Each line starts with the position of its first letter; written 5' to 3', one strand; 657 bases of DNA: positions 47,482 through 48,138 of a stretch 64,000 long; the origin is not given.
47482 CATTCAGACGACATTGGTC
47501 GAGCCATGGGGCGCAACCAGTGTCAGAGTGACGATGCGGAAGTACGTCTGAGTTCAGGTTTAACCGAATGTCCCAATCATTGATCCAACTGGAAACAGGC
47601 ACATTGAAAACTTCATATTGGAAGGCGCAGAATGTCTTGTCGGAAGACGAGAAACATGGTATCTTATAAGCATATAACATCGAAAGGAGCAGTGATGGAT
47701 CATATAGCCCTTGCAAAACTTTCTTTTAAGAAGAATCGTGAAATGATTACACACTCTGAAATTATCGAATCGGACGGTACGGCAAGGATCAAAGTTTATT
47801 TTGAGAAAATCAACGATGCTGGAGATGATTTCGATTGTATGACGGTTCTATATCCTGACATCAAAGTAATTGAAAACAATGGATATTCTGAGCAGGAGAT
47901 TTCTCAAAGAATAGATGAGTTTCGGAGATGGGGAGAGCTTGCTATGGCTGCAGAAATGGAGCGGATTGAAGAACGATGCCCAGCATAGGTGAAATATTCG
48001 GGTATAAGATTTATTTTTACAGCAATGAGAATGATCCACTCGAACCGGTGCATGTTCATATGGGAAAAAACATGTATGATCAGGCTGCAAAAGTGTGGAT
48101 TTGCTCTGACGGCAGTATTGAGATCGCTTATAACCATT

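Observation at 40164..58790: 18.6-kb accessory insertion splitting the conserved tgt-yajC pair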

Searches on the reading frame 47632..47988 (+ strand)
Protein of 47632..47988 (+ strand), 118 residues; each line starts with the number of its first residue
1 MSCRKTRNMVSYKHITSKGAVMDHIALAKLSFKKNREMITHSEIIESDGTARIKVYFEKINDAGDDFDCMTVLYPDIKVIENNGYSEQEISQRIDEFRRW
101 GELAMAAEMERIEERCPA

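Call 4: search_protein_families(library=pfam, proteins=[window:47632-47988:+], max_evalue=0.01)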
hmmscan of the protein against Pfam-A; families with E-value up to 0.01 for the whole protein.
window:47632-47988:+ (118 aa): 0 families

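Call 20: search_protein_families(library=ncbifam, proteins=[window:47632-47988:+], max_evalue=0.01)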
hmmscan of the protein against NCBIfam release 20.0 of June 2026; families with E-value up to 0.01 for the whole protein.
window:47632-47988:+ (118 aa): 0 families

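Call 47: search_protein_families(library=padloc, proteins=[window:47692-47988:+], max_evalue=0.01)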
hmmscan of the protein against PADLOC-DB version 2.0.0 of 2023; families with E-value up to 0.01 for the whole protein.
window:47692-47988:+ (98 aa): 0 families

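Call 77: search_protein_families(library=pfam, proteins=[window:47692-47988:+], max_evalue=5)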
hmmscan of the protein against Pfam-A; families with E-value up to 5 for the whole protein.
window:47692-47988:+ (98 aa): 1 family
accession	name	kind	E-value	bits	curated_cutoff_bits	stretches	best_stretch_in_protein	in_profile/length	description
PF08312.17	cwf21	-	0.047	14.2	23.2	1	61-79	21-39/44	cwf21 domain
